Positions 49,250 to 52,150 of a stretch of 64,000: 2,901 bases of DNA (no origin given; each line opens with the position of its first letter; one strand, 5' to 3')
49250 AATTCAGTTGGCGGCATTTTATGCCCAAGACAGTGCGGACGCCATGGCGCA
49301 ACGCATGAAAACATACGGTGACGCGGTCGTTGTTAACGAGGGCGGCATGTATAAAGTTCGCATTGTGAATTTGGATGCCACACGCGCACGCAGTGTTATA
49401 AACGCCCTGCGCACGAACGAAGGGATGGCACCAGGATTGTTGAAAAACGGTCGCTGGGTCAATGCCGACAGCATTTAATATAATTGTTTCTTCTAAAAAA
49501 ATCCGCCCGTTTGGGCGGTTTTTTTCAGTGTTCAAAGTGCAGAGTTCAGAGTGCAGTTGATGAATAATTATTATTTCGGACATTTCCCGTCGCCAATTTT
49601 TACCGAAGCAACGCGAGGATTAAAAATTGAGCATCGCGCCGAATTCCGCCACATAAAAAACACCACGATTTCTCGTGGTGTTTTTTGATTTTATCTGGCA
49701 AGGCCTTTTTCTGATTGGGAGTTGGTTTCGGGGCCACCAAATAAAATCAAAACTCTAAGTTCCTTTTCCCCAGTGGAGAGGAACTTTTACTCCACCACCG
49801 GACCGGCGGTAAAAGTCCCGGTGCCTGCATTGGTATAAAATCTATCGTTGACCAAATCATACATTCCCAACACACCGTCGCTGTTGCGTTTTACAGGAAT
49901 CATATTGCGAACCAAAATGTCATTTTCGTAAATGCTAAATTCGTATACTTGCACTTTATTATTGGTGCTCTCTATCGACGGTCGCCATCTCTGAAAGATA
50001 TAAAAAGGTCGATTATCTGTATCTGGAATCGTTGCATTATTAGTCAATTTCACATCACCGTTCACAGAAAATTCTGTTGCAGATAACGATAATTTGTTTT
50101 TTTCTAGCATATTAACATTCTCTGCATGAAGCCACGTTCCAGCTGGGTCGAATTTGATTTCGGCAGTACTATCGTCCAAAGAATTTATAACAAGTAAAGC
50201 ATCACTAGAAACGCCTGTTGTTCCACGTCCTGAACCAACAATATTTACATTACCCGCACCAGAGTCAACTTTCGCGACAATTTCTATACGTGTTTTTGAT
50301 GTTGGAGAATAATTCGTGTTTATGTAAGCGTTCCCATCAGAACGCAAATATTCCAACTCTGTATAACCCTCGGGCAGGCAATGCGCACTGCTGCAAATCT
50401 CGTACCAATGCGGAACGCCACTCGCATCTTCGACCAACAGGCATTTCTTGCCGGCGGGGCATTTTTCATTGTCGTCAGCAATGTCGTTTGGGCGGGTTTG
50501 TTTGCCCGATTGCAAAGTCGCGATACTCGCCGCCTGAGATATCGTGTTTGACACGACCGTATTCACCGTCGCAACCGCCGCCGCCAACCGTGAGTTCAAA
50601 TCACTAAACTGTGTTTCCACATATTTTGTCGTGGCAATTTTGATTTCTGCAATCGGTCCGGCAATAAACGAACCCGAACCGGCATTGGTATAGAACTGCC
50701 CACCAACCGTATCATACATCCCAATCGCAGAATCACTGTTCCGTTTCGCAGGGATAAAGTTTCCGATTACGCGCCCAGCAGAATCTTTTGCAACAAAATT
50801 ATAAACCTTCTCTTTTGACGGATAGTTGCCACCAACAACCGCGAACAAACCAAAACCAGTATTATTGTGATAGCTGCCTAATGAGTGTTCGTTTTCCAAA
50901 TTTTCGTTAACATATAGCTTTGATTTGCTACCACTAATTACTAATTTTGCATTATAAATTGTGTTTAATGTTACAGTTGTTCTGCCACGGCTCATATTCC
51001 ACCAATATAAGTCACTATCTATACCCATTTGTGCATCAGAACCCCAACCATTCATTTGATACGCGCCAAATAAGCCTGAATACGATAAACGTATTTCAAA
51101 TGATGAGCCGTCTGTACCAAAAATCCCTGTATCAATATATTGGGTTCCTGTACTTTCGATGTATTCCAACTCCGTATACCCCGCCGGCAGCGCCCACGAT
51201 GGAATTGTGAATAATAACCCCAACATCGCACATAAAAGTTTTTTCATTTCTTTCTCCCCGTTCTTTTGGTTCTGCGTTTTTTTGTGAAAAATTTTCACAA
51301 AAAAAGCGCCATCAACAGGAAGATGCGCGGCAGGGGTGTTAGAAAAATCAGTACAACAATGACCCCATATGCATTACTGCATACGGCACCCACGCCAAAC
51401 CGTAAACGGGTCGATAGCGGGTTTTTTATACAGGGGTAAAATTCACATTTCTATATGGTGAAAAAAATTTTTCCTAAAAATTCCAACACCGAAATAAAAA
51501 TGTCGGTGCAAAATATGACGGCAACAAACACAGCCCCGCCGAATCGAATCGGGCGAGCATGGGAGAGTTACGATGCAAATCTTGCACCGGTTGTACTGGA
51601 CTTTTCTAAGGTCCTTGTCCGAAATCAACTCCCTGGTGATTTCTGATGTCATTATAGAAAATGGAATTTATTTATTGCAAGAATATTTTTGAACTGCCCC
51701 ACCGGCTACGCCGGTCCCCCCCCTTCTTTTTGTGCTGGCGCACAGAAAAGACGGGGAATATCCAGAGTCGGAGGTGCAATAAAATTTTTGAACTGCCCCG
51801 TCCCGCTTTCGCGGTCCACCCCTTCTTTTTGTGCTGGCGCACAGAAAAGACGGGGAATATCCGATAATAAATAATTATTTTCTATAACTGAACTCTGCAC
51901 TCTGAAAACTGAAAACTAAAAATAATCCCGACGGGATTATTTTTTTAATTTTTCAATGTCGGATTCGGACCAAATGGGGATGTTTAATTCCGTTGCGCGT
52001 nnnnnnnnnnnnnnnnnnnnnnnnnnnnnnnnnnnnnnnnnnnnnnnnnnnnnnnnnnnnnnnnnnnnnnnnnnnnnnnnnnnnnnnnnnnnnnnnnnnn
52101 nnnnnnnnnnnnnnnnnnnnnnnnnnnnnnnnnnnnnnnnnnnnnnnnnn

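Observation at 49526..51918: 2.3-kb cassette bounded by ~70-bp imperfect inverted repeats, inserted between the rlpA and ligA terminators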

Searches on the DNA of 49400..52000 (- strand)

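Call 41: search_rna_families(source=window, start=49400, end=52000, threshold=evalue, max_evalue=1)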
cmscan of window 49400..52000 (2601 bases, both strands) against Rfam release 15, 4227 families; matches with E-value up to 1: 12.
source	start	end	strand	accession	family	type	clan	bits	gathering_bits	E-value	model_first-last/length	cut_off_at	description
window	49653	49766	-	RF01859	Phe_leader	Cis-reg; leader;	-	35.5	55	0.0015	1-125/125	no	Phenylalanine leader peptide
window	49630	49712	+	RF01770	rimP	Cis-reg; leader;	-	26.9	47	0.14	1-102/102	no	Gammaprotebacteria rimP leader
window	49495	49589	-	RF00512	Leu_leader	Cis-reg; leader;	-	26.8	50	0.0095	1-148/148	no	Leucine operon leader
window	49493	49575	-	RF01859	Phe_leader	Cis-reg; leader;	-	24.7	55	0.37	1-125/125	no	Phenylalanine leader peptide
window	49664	49790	+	RF01859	Phe_leader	Cis-reg; leader;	-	23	55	0.86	1-125/125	no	Phenylalanine leader peptide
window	49469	49526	+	RF00512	Leu_leader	Cis-reg; leader;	-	22.8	50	0.1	1-148/148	no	Leucine operon leader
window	51434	51587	-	RF01249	snR190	Gene; snRNA; snoRNA; CD-box;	CL00044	22.2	40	0.027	1-198/198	no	Small nucleolar RNA snR190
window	51253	51330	-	RF00053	mir-7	Gene; miRNA;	-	21.6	51.8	0.32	1-91/91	no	mir-7 microRNA precursor family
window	51263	51318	+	RF03912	mir-4659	Gene; miRNA;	-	21.5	92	0.44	1-73/73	no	mir-4659 microRNA precursor family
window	51273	51310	+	RF04239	mir-4679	Gene; miRNA;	-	21.4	88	0.84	1-75/75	no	mir-4679 microRNA precursor family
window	49470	49527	+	RF00106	RNAI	Gene; antisense;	-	20.3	47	1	1-102/102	no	RNAI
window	49599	49701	+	RF02621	BSnc120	Gene; sRNA;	-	19.1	114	0.69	1-88/88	no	Brucella sRNA 120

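Call 94: search_dna_similar(query=window:51650-51950:-, collection=plasmids, mode=distant, max_rows=5)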
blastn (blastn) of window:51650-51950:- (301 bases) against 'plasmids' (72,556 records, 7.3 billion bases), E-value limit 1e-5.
No match.

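Call 95: search_dna_similar(query=window:51650-51950:-, collection=phages, mode=distant, max_rows=5)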
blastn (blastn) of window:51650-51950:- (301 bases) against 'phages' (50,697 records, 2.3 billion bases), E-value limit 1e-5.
No match.
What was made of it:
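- Tried and rejected: The right arm plus modules has no blastn match in plasmids or phages (calls 94, 95).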
